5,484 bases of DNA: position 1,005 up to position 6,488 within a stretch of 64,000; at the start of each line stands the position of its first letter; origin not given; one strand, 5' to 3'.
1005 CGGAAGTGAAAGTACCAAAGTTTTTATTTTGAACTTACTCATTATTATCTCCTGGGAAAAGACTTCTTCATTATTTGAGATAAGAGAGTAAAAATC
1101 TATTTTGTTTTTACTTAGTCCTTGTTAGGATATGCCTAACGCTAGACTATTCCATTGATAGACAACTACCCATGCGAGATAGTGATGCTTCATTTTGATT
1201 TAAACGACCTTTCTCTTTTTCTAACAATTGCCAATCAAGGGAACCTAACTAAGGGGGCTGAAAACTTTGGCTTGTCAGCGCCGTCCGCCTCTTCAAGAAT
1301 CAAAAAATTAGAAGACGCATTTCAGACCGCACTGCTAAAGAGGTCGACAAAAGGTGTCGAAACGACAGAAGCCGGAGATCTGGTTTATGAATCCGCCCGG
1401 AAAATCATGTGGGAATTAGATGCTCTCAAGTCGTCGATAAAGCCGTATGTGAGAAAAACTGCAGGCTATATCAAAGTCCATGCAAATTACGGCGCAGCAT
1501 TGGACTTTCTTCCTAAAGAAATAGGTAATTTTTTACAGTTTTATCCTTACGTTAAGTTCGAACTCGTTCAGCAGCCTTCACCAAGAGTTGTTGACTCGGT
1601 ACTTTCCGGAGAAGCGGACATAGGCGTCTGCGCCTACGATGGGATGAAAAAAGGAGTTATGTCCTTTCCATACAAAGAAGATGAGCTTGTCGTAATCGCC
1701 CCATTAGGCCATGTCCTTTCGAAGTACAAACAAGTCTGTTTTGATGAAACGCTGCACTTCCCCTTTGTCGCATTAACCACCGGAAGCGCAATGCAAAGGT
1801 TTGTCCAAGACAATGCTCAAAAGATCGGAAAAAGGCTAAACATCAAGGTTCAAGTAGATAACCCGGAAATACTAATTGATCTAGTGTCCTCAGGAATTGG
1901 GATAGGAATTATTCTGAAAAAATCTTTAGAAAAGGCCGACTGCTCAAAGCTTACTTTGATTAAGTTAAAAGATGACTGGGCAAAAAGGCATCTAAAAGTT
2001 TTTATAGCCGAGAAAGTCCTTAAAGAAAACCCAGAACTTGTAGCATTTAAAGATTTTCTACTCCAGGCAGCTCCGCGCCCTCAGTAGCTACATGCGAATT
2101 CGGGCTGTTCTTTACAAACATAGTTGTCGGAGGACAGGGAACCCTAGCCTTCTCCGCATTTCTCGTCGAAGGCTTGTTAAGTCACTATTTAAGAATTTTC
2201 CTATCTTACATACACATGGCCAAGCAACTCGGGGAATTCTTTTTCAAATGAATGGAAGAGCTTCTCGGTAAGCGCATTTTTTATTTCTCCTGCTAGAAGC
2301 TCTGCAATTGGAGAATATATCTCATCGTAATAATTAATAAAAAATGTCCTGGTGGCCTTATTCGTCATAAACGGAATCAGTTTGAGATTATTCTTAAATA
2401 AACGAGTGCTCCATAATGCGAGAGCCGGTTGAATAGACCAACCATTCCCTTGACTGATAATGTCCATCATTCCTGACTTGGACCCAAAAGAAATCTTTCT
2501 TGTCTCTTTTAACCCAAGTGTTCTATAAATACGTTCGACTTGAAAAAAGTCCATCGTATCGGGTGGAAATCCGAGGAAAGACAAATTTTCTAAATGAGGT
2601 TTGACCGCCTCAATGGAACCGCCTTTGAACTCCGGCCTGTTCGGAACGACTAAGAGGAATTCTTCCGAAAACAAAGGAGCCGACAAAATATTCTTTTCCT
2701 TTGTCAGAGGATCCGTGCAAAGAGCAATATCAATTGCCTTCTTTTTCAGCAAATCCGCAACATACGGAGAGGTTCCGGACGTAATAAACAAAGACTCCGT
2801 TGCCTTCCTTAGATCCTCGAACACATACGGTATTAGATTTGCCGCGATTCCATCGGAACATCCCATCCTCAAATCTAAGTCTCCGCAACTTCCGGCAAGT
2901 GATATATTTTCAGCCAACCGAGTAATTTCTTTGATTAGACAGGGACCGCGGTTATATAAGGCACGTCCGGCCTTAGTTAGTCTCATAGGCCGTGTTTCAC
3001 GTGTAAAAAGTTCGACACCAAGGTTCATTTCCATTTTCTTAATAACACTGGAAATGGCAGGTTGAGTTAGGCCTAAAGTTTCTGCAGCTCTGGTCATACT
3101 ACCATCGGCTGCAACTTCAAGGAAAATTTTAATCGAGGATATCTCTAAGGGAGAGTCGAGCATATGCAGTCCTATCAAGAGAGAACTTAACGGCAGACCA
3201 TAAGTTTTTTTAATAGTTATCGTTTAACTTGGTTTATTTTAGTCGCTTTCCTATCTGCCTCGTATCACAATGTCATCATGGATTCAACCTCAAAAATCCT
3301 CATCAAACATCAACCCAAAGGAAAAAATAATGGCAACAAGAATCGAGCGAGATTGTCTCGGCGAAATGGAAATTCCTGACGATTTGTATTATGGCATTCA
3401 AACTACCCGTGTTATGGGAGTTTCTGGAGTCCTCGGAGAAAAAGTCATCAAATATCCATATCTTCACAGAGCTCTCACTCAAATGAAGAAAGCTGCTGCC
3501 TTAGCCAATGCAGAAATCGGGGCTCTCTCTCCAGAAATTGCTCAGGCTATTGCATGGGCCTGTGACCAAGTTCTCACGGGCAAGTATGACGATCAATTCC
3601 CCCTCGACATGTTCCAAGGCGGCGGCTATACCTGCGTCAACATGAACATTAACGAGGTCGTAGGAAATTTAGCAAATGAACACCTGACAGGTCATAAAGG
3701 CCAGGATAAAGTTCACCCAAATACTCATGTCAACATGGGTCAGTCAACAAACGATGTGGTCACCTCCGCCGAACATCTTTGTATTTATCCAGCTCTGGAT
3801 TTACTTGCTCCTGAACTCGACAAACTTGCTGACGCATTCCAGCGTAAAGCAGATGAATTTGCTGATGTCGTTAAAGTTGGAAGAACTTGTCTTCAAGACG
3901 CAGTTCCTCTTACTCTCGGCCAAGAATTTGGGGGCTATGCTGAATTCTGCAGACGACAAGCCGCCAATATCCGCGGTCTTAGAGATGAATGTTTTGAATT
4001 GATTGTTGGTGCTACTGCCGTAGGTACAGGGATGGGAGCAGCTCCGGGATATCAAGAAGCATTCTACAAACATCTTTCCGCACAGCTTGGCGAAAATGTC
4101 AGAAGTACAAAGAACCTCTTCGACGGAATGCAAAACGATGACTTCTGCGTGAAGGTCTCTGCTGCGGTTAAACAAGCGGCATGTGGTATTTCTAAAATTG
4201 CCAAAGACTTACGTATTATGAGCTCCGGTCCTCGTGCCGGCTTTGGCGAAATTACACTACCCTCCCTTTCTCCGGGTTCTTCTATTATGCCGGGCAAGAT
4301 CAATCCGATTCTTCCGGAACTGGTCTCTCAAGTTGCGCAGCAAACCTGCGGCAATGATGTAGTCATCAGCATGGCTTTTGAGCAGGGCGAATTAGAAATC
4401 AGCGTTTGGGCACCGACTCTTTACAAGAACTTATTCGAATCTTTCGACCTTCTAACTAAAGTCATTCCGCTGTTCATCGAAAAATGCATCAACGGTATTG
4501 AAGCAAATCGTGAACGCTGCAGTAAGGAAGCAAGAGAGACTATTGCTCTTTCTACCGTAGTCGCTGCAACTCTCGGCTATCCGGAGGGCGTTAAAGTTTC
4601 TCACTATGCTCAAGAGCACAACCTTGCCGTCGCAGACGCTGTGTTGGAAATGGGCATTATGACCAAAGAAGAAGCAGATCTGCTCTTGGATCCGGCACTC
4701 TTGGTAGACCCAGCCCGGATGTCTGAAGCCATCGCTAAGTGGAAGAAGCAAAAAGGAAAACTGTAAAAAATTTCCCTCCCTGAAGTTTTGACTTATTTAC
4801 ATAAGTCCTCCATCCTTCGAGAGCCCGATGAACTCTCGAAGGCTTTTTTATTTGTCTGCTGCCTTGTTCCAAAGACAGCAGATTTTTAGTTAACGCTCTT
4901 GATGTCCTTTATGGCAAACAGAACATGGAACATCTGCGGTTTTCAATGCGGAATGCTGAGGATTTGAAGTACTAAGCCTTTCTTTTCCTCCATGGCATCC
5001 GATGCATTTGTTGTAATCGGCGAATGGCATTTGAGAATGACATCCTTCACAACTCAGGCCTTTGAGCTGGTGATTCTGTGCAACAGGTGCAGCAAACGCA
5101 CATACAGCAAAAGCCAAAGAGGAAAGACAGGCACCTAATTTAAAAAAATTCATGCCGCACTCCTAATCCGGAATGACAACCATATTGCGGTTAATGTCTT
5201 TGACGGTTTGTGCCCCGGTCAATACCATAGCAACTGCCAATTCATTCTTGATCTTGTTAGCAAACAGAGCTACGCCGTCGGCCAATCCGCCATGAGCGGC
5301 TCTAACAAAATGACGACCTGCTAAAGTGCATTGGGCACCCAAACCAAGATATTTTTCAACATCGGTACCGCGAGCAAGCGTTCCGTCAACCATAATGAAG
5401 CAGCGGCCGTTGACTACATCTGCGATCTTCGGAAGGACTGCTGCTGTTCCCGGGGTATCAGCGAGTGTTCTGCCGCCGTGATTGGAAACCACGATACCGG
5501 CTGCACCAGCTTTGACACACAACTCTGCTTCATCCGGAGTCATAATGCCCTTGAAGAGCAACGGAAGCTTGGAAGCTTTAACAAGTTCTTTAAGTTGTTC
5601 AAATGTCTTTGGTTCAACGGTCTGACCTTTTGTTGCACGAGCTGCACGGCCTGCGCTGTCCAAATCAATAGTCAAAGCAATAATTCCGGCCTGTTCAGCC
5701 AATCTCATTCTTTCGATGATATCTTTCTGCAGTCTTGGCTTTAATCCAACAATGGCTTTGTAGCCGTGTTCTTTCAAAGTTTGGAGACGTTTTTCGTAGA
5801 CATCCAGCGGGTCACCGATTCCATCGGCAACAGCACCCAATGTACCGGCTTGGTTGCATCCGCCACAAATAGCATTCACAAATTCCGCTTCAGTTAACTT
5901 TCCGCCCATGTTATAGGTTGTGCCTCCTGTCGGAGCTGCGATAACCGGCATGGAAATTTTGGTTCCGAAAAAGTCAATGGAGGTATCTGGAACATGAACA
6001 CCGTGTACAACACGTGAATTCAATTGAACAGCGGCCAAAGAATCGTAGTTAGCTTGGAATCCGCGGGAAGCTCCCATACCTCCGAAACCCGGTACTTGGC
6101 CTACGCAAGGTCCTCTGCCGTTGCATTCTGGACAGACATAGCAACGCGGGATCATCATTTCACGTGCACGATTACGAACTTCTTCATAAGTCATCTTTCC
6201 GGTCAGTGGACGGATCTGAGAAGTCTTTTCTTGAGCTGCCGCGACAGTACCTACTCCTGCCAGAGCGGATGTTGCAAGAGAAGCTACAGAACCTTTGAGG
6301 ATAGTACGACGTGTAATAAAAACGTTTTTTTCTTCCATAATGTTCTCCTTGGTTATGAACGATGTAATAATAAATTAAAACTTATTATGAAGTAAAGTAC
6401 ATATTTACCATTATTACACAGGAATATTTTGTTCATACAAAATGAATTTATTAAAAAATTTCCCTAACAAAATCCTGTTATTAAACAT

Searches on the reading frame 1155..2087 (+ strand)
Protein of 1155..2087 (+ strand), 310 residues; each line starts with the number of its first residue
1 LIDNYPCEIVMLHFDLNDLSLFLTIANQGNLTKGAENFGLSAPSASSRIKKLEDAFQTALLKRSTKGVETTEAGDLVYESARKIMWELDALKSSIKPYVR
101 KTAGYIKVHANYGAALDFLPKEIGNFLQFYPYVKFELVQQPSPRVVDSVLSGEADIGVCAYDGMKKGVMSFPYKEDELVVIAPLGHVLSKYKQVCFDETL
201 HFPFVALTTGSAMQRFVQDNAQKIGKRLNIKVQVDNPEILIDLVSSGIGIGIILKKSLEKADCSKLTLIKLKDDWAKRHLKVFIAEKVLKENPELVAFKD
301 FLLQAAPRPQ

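Call 76: search_protein_families(library=pfam, proteins=[window:1155-2087:+], max_evalue=0.00001)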
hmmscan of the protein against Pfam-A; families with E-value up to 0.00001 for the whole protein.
window:1155-2087:+ (310 aa): 2 families
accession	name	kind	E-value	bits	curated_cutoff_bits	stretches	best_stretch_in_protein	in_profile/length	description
PF03466.25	LysR_substrate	-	4.5e-26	92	28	1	103-305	5-207/209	LysR substrate binding domain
PF00126.33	HTH_1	-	3.1e-16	59.5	26.6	1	16-74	1-59/60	Bacterial regulatory helix-turn-helix protein, lysR family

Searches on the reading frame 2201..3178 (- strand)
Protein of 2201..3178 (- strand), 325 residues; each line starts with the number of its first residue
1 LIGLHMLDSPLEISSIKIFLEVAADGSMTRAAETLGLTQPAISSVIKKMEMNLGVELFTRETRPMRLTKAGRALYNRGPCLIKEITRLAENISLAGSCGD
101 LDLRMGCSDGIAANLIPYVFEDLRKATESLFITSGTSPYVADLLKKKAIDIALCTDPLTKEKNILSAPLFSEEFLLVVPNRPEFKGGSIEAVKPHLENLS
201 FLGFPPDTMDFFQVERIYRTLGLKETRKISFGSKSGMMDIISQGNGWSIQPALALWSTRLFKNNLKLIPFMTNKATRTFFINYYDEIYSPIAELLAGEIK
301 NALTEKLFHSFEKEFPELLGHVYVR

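Call 76: search_protein_families(library=pfam, proteins=[window:2201-3178:-], max_evalue=0.00001)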
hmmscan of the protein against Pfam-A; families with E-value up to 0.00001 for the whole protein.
window:2201-3178:- (325 aa): 2 families
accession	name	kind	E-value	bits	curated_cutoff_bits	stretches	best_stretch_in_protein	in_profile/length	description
PF00126.33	HTH_1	-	1.4e-20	73.5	26.6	1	15-72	3-60/60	Bacterial regulatory helix-turn-helix protein, lysR family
PF03466.25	LysR_substrate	-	1e-13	51.6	28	1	103-284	8-188/209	LysR substrate binding domain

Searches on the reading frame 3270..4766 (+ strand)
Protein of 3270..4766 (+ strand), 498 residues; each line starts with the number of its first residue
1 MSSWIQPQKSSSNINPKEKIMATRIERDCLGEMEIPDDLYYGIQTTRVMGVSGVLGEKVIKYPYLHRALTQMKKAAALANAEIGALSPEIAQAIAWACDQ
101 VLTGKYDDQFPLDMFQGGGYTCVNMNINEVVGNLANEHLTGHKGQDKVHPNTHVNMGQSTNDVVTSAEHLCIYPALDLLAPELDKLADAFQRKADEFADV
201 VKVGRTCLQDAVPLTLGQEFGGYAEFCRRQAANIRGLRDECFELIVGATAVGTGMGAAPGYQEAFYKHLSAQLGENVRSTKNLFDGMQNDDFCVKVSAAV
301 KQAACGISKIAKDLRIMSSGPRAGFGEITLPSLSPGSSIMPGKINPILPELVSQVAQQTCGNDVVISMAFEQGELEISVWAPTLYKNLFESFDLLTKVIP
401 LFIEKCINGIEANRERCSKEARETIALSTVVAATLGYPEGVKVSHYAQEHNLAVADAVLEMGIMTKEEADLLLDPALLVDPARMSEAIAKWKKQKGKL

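Call 6: search_protein_families(library=pfam, proteins=[window:3270-4766:+], max_evalue=0.01)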
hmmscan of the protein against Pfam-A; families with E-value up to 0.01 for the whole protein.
window:3270-4766:+ (498 aa): 2 families
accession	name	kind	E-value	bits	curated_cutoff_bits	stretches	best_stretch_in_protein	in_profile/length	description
PF00206.25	Lyase_1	-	1.8e-85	287.6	27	1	31-361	1-312/312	Lyase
PF10415.14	FumaraseC_C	-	3e-08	34.4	32.5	1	429-479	3-53/54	Fumarase C C-terminus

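Call 7: search_protein_families(library=ncbifam, proteins=[window:3270-4766:+], max_evalue=0.001)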
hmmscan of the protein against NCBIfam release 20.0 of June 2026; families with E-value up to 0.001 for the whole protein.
window:3270-4766:+ (498 aa): 18 families
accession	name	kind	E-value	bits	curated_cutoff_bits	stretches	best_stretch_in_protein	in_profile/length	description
NF008909.0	PRK12273.1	subfamily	8.5e-159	529.4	510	1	21-484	3-467/474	aspartate ammonia-lyase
TIGR00839.1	aspA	equivalog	1.2e-145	486.1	681.2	1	24-484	1-462/468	aspartate ammonia-lyase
TIGR00979.1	fumC_II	equivalog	4.8e-128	427.8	664.75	1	24-479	2-457/458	class II fumarate hydratase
NF011092.0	PRK14515.1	subfamily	5.4e-125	417.9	876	1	19-482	7-469/479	aspartate ammonia-lyase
NF009089.0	PRK12425.1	equivalog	2.4e-102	343.2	840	1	23-481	2-460/464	class II fumarate hydratase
TIGR02426.1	protocat_pcaB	equivalog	7.5e-23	81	355.75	1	67-360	22-289/338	3-carboxy-cis,cis-muconate cycloisomerase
TIGR00838.1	argH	equivalog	1.2e-20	74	279.5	1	152-441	99-377/455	argininosuccinate lyase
TIGR00928.1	purB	equivalog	2.1e-20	72.9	326.2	1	151-357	88-288/436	adenylosuccinate lyase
NF006554.0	PRK09053.1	equivalog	5.9e-20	71.5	595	1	69-437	31-380/453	3-carboxy-cis,cis-muconate cycloisomerase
NF002563.0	PRK02186.1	subfamily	1.8e-17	62.9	625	1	153-436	509-783/890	argininosuccinate lyase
NF008964.0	PRK12308.1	equivalog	1.9e-16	59.6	657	1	154-435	103-374/624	argininosuccinate lyase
NF052556.1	NtrsucLyaStm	equivalog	4.7e-15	55.4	650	1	127-380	87-342/466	nitrosuccinate lyase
NF004631.0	PRK05975.1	equivalog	5.9e-12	45.2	371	1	67-356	31-292/352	3-carboxy-cis,cis-muconate cycloisomerase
NF006500.1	PRK08937.2-4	subfamily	3.6e-11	42.5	626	1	152-365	99-305/448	adenylosuccinate lyase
NF052535.1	CoM_syn_XcbC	exception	9.5e-11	41.1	575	1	157-436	108-376/495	2-phosphosulfolactate phosphatase XcbC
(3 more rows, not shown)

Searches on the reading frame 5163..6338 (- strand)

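Call 57: search_protein_families(library=ncbifam, proteins=[window:5163-6338:-], max_evalue=1e-10)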
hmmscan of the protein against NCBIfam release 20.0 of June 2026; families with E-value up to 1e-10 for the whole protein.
window:5163-6338:- (391 aa): 5 families
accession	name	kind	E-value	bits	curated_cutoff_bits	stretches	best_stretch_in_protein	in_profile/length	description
NF008398.0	PRK11197.1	subfamily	5.3e-40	137.4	376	1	254-388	242-376/381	L-lactate dehydrogenase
NF033901.1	L_lactate_LldD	exception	1.4e-34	119.8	550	1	255-388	243-376/377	FMN-dependent L-lactate dehydrogenase LldD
TIGR03966.1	actino_HemFlav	equivalog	1e-30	106.7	470.85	1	242-391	232-381/385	pre-mycofactocin synthase MftD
TIGR02708.1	L_lactate_ox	equivalog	1.8e-29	102.9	645.5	1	239-383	213-354/367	L-lactate oxidase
TIGR02151.1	IPP_isom_2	equivalog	8.5e-11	41.4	281.3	0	298-389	246-336/338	type 2 isopentenyl-diphosphate Delta-isomerase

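Call 76: search_protein_families(library=pfam, proteins=[window:5163-6338:-], max_evalue=0.00001)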
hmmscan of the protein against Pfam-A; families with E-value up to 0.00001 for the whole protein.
window:5163-6338:- (391 aa): 1 family
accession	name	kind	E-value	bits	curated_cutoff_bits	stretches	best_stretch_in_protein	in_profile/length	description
PF01070.24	FMN_dh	-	9.1e-58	196.4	24.9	2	242-387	203-348/350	FMN-dependent dehydrogenase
